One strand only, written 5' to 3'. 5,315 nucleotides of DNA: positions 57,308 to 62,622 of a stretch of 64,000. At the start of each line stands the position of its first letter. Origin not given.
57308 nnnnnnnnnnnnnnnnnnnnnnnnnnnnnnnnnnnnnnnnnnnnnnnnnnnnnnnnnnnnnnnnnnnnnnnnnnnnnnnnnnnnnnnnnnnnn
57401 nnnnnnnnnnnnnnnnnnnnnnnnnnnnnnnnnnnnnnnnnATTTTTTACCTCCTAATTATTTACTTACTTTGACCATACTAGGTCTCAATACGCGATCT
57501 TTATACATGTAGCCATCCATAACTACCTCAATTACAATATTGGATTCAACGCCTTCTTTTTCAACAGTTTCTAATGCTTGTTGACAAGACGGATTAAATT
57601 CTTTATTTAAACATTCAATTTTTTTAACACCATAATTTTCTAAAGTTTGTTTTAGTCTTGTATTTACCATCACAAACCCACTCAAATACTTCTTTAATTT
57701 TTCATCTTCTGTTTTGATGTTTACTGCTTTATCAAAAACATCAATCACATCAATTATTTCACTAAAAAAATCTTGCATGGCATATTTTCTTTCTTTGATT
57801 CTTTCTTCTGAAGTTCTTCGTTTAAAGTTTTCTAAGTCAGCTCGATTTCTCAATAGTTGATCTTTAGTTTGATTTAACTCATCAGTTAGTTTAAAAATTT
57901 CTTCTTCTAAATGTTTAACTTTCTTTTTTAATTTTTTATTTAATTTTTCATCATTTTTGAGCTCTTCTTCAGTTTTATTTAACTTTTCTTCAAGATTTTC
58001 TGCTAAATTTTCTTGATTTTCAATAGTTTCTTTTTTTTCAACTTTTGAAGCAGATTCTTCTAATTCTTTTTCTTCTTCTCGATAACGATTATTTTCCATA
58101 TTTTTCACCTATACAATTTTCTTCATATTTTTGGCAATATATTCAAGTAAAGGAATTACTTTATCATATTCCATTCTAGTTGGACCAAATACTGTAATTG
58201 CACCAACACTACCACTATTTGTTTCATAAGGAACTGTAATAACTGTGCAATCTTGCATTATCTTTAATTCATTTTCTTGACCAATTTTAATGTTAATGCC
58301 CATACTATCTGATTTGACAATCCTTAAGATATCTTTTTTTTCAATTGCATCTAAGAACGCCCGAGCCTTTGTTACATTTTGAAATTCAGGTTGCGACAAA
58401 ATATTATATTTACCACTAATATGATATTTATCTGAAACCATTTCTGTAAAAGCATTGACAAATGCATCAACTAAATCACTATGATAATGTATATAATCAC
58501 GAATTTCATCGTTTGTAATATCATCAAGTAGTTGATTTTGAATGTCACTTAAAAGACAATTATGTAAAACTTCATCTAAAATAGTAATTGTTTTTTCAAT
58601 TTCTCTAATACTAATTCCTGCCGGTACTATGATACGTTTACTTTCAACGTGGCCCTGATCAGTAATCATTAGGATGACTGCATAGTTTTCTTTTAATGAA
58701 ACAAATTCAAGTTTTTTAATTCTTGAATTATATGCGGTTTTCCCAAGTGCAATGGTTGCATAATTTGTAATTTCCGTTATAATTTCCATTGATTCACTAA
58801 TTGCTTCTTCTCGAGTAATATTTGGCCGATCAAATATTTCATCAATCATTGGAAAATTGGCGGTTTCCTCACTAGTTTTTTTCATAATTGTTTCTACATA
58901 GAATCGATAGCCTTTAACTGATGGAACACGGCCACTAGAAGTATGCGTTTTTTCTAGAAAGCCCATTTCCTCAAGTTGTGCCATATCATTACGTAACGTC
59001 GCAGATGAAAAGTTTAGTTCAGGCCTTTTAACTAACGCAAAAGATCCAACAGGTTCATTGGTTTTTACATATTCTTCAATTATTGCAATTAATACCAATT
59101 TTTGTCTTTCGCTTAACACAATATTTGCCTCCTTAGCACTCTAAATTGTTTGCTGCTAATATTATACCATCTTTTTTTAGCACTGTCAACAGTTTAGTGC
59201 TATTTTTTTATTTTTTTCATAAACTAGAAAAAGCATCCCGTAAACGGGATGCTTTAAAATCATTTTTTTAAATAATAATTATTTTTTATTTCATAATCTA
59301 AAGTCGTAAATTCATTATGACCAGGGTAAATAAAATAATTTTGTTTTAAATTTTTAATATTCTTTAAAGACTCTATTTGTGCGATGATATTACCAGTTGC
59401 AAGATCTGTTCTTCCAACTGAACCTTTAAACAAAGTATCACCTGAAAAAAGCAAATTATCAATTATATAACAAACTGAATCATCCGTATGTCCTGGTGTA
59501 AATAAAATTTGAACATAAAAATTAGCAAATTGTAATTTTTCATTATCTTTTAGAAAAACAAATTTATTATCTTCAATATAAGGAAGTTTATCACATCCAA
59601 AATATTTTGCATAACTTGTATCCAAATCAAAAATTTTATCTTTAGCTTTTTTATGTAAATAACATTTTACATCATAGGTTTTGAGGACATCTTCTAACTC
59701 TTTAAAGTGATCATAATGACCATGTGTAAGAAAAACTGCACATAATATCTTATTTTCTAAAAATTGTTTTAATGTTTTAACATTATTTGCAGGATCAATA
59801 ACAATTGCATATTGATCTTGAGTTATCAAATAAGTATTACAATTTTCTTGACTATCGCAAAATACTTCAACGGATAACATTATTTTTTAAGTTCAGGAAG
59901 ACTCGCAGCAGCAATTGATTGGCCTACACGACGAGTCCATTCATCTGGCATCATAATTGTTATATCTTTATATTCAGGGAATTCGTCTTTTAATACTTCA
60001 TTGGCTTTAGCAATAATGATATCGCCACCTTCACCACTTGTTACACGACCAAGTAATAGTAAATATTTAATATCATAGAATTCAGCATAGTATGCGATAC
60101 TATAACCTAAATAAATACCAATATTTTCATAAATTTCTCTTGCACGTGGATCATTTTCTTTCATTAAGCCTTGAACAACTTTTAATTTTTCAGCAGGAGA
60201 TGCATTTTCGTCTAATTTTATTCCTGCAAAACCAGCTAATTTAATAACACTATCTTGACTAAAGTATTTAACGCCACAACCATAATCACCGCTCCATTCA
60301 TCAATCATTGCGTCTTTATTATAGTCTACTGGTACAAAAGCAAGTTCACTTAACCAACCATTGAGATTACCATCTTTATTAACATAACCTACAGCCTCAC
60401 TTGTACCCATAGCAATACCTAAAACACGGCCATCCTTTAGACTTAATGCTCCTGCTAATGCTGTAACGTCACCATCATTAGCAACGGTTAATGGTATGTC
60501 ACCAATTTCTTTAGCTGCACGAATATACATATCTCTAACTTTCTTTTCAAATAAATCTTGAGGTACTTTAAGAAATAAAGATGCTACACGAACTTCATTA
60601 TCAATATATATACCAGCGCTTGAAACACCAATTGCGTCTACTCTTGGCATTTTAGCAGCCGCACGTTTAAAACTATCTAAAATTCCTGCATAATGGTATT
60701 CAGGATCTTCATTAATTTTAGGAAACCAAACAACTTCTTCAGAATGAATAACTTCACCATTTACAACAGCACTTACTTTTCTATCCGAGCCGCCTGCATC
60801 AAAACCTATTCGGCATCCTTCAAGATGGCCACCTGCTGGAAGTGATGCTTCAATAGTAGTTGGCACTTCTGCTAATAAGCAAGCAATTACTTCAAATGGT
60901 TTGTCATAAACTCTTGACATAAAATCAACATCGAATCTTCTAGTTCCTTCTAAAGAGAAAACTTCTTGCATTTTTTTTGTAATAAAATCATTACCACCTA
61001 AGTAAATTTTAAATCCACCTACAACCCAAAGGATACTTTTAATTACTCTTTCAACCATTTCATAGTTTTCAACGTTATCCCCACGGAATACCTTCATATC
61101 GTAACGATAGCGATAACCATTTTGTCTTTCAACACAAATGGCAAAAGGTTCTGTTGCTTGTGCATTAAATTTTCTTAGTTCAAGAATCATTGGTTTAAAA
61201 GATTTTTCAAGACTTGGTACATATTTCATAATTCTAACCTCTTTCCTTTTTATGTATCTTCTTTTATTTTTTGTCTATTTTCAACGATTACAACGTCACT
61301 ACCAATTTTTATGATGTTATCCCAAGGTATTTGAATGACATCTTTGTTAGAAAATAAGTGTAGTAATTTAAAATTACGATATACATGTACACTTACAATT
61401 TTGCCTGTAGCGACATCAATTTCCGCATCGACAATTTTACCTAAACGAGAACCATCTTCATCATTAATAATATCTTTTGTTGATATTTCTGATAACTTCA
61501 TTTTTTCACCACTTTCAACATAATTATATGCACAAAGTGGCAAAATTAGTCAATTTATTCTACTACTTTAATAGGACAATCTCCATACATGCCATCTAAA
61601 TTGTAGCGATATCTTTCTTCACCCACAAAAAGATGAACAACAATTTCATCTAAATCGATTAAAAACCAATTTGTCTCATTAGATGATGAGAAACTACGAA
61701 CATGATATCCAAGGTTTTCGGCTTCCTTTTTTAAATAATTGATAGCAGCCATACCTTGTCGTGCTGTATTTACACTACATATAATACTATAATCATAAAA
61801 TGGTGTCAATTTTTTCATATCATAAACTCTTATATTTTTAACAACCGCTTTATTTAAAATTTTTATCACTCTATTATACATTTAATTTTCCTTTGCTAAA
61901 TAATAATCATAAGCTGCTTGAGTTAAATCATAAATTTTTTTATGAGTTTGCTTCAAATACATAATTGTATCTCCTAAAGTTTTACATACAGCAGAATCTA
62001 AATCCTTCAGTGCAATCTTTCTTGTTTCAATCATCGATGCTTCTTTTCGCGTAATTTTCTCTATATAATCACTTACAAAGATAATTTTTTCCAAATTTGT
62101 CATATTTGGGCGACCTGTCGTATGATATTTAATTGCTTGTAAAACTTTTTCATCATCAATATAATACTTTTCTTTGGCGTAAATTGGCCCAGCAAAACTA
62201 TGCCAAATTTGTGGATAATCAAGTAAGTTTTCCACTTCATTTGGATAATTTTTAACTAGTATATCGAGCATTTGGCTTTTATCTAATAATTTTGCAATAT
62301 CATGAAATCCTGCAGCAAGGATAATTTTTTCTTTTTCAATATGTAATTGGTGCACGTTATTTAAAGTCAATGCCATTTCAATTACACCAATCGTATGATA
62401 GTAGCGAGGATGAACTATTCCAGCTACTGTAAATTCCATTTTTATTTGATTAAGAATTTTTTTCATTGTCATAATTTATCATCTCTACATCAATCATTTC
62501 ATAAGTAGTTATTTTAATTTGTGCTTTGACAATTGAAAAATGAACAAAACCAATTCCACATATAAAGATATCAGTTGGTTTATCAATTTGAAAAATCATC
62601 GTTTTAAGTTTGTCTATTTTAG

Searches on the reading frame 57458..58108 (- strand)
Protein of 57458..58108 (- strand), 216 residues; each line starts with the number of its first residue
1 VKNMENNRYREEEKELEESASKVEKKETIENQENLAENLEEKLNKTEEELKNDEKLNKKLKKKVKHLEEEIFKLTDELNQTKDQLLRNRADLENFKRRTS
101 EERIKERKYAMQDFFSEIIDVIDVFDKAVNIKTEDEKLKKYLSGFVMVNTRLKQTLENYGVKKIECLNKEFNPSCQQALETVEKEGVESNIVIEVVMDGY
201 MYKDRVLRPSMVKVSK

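Call 6: search_protein_families(library=ncbifam, proteins=[window:57458-58108:-])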
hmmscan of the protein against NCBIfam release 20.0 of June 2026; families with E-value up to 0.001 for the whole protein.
window:57458-58108:- (216 aa): 27 families (the best 25 are shown)
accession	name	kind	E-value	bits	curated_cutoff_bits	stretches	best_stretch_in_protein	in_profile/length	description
NF010738.0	PRK14140.1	equivalog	1e-41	142.8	137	1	27-216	6-191/191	nucleotide exchange factor GrpE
NF010748.0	PRK14150.1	equivalog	5.5e-36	123.9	152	1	25-216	3-196/198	nucleotide exchange factor GrpE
NF010759.0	PRK14162.1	equivalog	2.2e-31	109.1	176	1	25-215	3-193/194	nucleotide exchange factor GrpE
NF010749.0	PRK14151.1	equivalog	3.8e-30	104.9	231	1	48-216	7-175/188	nucleotide exchange factor GrpE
NF010737.0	PRK14139.1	equivalog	1.4e-29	103.4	164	1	34-216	9-186/188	nucleotide exchange factor GrpE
NF010750.0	PRK14153.1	equivalog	2.8e-29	102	194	1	34-216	9-187/194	nucleotide exchange factor GrpE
NF010757.0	PRK14160.1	equivalog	1.1e-28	100.1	184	1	7-215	8-210/211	nucleotide exchange factor GrpE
NF010739.0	PRK14141.1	equivalog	2.8e-28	99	192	1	38-216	9-193/211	nucleotide exchange factor GrpE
NF010755.0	PRK14158.1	equivalog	2.9e-27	95.4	200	1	25-216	5-194/198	nucleotide exchange factor GrpE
NF010741.0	PRK14143.1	equivalog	3.1e-24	85.8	184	1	11-215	21-225/258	nucleotide exchange factor GrpE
NF010756.0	PRK14159.1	equivalog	3.1e-23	82.6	171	1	40-216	3-176/176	nucleotide exchange factor GrpE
NF010743.0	PRK14145.1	equivalog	3.9e-23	82.4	186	1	1-216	1-200/200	nucleotide exchange factor GrpE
NF010747.0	PRK14149.1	equivalog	7.7e-23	81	176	1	29-216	6-189/191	nucleotide exchange factor GrpE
NF010752.0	PRK14155.1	equivalog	2.2e-22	79.5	194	1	60-215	11-170/208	nucleotide exchange factor GrpE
NF010745.0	PRK14147.1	equivalog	5.9e-22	78.3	184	1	60-216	16-170/172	nucleotide exchange factor GrpE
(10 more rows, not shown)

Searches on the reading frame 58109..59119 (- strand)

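Call 6: search_protein_families(library=ncbifam, proteins=[window:58109-59119:-])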
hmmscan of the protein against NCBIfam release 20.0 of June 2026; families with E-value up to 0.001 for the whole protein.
window:58109-59119:- (336 aa): 3 families
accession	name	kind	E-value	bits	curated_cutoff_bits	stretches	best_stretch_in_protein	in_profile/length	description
TIGR00331.1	hrcA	equivalog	7.9e-100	334.7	197.2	1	3-335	1-337/338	heat-inducible transcriptional repressor HrcA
NF003033.0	PRK03911.1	equivalog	8.6e-18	64.9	248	1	4-84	5-85/264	HrcA family transcriptional regulator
NF053704.1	TransRegCcpNBacil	equivalog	0.00028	20.3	260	1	2-92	3-86/208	transcriptional regulator CcpN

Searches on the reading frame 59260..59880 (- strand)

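Call 6: search_protein_families(library=ncbifam, proteins=[window:59260-59880:-])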
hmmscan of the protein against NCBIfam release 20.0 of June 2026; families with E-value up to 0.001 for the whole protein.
window:59260-59880:- (206 aa): 16 families
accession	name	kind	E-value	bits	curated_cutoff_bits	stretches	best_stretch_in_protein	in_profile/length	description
TIGR03413.1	GSH_gloB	equivalog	2e-24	86.3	200.8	2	109-193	85-168/248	hydroxyacylglutathione hydrolase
NF041804.1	MBL_fold_SolJ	exception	1.2e-16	60.7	350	1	112-189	102-179/224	solanimycin biosynthesis MBL-fold hydrolase SolJ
NF007597.0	PRK10241.1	equivalog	1.2e-15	57.5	421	1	109-189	88-166/251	hydroxyacylglutathione hydrolase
NF040641.1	bifunc_ST_SDO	equivalog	1.5e-12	47.1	625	1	39-189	193-343/423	bifunctional sulfur transferase/dioxygenase Blh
NF012229.1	bla_class_B_core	domain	3.7e-09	36.9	100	1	18-140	19-138/139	metallo-beta-lactamase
NF000458.2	blaPEDO-2_fam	exception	6.3e-08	32.3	550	1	32-142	79-186/285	PEDO-2 family subclass B3 metallo-beta-lactamase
NF012101.1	blaGOB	exception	8.5e-07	28.5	560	1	21-141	59-185/290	GOB family subclass B3 metallo-beta-lactamase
NF033105.1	bla_subclass_B3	equivalog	1.1e-06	28.1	240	1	46-140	62-155/257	subclass B3 metallo-beta-lactamase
NF000457.2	blaPEDO-1_fam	exception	4.4e-06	26.3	550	1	43-140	88-184/286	PEDO-1 family subclass B3 metallo-beta-lactamase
NF000454.2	blaCPS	exception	7.4e-06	25.8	620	1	15-141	53-185/290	CPS family subclass B3 metallo-beta-lactamase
NF033088.2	bla_subclass_B1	equivalog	9.1e-06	25.5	200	1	6-192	23-204/217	subclass B1 metallo-beta-lactamase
NF002553.0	PRK02113.1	equivalog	4.7e-05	22.9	386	1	16-83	37-107/252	MBL fold metallo-hydrolase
NF000455.2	blaESP-1_fam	exception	0.0001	22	600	1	35-141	83-185/290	ESP-1 family subclass B3 metallo-beta-lactamase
TIGR04558.1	SoxH_rel_PQQ_1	hypoth_equivalog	0.00022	20.4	300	0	114-199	140-224/285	quinoprotein relay system zinc metallohydrolase 1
NF001911.0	PRK00685.1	equivalog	0.00042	19.9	144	0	18-71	12-66/228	metal-dependent hydrolase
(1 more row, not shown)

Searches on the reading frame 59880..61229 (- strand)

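Call 6: search_protein_families(library=ncbifam, proteins=[window:59880-61229:-])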
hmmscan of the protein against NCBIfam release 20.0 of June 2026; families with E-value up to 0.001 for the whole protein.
window:59880-61229:- (449 aa): 1 family
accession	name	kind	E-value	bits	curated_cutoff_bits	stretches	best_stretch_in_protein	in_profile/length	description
TIGR00744.1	ROK_glcA_fam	subfamily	5.4e-06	25.9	260.35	1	141-410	1-273/318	ROK family glucokinase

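Call 31: search_protein_families(library=pfam, proteins=[window:59880-61229:-], max_evalue=0.001)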
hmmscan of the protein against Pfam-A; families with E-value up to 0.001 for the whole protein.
window:59880-61229:- (449 aa): 0 families

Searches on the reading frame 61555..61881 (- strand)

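Call 31: search_protein_families(library=pfam, proteins=[window:61555-61881:-], max_evalue=0.001)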
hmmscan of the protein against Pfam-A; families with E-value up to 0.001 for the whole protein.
window:61555-61881:- (108 aa): 1 family
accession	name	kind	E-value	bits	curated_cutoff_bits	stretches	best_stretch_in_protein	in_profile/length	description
PF02410.21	RsfS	-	3.3e-20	72.6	21.6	1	4-99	2-98/98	Ribosomal silencing factor during starvation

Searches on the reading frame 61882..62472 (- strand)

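Call 31: search_protein_families(library=pfam, proteins=[window:61882-62472:-], max_evalue=0.001)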
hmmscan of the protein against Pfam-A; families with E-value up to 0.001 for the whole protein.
window:61882-62472:- (196 aa): 1 family
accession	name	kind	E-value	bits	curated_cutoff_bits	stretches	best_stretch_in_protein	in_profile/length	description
PF01966.28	HD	-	3.1e-11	44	22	1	23-138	1-114/116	HD domain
